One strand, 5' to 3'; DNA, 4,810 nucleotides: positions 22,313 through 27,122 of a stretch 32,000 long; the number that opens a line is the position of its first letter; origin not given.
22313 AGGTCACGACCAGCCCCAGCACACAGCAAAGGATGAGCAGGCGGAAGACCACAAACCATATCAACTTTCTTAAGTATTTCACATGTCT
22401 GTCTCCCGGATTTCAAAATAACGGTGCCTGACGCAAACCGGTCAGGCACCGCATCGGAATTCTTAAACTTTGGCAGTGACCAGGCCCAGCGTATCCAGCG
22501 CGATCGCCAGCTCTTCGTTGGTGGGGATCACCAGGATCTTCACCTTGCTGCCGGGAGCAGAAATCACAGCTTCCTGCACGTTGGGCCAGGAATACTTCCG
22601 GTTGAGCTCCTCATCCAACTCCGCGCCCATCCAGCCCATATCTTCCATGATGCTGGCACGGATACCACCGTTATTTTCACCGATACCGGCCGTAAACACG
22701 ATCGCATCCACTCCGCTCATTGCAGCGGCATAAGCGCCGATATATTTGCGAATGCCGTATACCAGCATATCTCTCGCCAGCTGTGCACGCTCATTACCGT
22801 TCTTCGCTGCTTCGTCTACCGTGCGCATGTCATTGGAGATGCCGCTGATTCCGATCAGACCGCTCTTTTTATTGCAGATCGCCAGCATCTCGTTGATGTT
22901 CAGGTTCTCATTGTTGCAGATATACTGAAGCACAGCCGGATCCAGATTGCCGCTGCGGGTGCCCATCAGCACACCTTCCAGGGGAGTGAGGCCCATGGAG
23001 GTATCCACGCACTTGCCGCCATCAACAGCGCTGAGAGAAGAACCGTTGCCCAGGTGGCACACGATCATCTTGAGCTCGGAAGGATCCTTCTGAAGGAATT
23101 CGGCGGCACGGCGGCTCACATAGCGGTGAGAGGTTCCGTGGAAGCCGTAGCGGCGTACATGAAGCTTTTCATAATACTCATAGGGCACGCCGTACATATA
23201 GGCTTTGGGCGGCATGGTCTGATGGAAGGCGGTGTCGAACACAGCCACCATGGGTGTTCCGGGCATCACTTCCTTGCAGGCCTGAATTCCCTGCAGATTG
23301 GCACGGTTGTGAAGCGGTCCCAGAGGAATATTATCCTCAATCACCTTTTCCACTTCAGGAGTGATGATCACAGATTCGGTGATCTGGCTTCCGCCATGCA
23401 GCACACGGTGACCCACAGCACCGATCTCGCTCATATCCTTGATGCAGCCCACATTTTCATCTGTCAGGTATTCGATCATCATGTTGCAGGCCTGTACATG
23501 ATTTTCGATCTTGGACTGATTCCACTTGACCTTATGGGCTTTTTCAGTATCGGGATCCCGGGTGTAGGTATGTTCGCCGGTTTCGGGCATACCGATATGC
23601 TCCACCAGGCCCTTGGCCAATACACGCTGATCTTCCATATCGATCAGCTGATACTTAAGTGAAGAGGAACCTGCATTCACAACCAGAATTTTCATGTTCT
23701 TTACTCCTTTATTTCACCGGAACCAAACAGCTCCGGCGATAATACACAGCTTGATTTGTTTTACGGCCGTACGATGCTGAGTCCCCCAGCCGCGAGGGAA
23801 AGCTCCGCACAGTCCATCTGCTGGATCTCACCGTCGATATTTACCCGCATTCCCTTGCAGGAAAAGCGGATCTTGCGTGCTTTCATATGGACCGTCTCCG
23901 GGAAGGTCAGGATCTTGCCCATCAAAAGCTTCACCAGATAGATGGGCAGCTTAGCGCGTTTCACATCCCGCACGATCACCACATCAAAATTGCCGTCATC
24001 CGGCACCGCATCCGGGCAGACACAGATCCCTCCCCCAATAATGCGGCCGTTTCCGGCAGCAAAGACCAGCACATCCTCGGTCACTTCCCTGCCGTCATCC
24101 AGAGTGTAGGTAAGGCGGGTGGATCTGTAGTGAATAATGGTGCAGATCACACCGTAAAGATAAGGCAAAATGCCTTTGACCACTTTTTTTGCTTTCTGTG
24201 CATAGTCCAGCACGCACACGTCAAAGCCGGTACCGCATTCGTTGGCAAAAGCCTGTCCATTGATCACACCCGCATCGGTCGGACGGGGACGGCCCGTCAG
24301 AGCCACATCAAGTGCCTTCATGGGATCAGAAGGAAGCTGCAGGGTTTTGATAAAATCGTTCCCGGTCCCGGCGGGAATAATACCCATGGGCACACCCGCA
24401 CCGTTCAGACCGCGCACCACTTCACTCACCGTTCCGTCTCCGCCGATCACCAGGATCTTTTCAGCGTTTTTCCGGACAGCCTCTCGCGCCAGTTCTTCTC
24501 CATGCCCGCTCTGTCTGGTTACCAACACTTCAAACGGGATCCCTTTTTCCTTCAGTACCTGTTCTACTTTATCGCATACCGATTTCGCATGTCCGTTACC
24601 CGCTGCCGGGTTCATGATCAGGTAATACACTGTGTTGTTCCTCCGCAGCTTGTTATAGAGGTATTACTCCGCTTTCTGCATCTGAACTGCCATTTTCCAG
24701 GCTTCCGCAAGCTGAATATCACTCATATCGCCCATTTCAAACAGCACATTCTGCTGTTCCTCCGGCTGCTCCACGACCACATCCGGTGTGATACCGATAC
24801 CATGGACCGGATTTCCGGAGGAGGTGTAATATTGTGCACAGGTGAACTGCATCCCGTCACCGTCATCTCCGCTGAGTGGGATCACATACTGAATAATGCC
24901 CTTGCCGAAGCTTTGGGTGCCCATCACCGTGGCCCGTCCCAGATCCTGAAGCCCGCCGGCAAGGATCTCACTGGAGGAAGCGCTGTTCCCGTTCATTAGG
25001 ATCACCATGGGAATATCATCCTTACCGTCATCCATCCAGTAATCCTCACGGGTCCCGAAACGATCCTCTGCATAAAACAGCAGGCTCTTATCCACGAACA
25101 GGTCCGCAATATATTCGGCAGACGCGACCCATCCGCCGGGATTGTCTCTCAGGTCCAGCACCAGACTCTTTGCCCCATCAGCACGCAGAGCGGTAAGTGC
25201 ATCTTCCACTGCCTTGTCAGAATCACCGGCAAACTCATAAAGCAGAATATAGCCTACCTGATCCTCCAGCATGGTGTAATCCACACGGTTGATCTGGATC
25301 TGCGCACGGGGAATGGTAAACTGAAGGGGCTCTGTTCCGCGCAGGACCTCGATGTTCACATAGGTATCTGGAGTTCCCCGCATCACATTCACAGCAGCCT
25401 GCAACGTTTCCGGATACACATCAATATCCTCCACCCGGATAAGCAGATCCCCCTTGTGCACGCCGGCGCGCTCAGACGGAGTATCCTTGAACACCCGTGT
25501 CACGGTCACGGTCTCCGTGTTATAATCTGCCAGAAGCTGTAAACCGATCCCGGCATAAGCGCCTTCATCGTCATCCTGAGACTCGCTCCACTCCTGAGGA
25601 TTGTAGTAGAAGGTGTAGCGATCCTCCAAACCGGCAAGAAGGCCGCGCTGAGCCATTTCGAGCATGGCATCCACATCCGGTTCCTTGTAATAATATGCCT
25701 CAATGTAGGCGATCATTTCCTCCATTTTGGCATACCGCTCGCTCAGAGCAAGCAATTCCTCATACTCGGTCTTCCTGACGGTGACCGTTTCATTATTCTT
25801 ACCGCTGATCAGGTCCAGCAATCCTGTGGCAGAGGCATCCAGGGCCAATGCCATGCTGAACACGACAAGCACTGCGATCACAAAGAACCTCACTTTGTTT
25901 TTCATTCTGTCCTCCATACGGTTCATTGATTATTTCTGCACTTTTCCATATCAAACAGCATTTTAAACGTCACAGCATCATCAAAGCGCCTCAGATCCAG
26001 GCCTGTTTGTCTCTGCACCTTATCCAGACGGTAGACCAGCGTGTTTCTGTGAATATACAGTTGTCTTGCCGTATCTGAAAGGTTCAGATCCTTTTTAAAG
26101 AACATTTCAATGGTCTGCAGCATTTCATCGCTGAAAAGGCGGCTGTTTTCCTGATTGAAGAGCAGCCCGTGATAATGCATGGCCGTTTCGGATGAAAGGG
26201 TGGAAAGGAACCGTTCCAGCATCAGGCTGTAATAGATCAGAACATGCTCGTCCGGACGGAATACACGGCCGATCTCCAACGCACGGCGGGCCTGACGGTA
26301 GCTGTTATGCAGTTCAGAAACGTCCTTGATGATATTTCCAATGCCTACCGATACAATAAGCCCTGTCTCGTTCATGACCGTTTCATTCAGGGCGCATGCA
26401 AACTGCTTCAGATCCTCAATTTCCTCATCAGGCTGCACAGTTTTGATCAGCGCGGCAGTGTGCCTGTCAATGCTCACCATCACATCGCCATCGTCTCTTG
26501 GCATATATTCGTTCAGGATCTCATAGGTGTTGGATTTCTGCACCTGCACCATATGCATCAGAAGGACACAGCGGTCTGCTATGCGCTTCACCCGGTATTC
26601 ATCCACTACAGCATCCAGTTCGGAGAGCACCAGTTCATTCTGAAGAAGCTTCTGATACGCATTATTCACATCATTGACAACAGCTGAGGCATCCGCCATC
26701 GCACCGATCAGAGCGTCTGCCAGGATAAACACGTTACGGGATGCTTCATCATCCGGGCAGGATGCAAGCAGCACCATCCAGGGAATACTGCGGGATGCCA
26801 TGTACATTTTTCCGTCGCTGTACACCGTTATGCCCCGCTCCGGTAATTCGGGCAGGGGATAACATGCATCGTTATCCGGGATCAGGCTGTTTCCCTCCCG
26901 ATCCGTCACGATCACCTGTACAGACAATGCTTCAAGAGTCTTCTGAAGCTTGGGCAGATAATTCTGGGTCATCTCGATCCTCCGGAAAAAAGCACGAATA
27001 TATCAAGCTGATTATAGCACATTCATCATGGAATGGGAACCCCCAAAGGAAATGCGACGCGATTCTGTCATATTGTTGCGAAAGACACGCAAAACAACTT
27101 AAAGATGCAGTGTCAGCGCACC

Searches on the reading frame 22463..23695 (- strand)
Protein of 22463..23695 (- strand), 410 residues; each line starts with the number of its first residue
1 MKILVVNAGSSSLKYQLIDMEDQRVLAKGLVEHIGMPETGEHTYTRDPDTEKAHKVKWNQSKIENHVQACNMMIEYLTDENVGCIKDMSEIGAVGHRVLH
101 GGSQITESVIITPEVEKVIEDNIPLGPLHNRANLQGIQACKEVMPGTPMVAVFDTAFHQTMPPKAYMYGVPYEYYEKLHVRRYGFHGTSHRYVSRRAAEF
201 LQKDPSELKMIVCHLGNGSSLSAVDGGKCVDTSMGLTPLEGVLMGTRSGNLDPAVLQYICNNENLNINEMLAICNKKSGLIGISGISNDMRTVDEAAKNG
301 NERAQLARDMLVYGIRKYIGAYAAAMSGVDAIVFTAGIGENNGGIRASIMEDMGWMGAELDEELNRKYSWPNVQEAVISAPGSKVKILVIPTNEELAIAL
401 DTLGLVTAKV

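Call 11: search_protein_families(library=pfam, proteins=[window:22463-23695:-], max_evalue=0.001)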
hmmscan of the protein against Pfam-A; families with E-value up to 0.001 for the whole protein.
window:22463-23695:- (410 aa): 1 family
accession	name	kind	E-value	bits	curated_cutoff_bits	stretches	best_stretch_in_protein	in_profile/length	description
PF00871.23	Acetate_kinase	-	1.1e-150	502.1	22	1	2-399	1-391/392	Acetokinase family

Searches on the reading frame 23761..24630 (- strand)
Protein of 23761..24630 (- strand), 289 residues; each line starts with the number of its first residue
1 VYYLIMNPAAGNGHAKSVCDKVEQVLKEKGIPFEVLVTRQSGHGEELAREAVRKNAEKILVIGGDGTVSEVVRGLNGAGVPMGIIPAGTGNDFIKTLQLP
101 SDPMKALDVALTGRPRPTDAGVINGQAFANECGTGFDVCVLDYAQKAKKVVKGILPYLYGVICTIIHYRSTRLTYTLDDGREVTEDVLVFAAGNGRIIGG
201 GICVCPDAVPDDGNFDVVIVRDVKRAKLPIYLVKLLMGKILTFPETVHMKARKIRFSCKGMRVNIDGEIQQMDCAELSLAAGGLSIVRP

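Call 12: search_protein_families(library=pfam, proteins=[window:23761-24630:-], max_evalue=0.001)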
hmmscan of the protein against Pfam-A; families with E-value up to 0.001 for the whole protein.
window:23761-24630:- (289 aa): 3 families
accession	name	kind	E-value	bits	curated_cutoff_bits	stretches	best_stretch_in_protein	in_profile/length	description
PF00781.29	DAGK_cat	-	2.9e-35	121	23.6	1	3-121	3-123/125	Diacylglycerol kinase catalytic domain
PF19279.4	YegS_C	-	4.5e-21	75.7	27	1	133-284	4-154/158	YegS C-terminal NAD kinase beta sandwich-like domain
PF01513.26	NAD_kinase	-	5.6e-05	23.9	25.5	1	43-89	60-106/130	ATP-NAD kinase N-terminal domain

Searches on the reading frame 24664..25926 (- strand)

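Call 12: search_protein_families(library=pfam, proteins=[window:24664-25926:-], max_evalue=0.001)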
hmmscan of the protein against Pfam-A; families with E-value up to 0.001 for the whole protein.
window:24664-25926:- (420 aa): 5 families
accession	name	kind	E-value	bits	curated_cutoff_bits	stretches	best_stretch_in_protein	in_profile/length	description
PF03572.23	Peptidase_S41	-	6.4e-44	149.9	24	1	224-385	2-165/165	Peptidase family S41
PF13180.12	PDZ_2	-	2.3e-08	34.7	27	1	126-205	2-78/80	PDZ domain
PF17820.7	PDZ_6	-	7.6e-07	29.2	27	1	142-196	2-54/54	PDZ domain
PF00595.29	PDZ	-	0.00021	22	23.2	1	125-189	12-75/81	PDZ domain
PF22694.1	CtpB_N-like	-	0.00089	20.1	27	0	50-109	26-82/85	Activating protease CtpB N-terminal domain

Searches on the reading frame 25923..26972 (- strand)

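Call 12: search_protein_families(library=pfam, proteins=[window:25923-26972:-], max_evalue=0.001)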
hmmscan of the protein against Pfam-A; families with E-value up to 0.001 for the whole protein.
window:25923-26972:- (349 aa): 2 families
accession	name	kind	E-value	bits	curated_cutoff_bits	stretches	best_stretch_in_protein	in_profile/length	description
PF13556.12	HTH_30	-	8.8e-18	64.3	27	1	285-337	2-54/59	PucR C-terminal helix-turn-helix domain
PF17853.6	GGDEF_2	-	1.5e-10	41.7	24.5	1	133-234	22-116/116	GGDEF-like domain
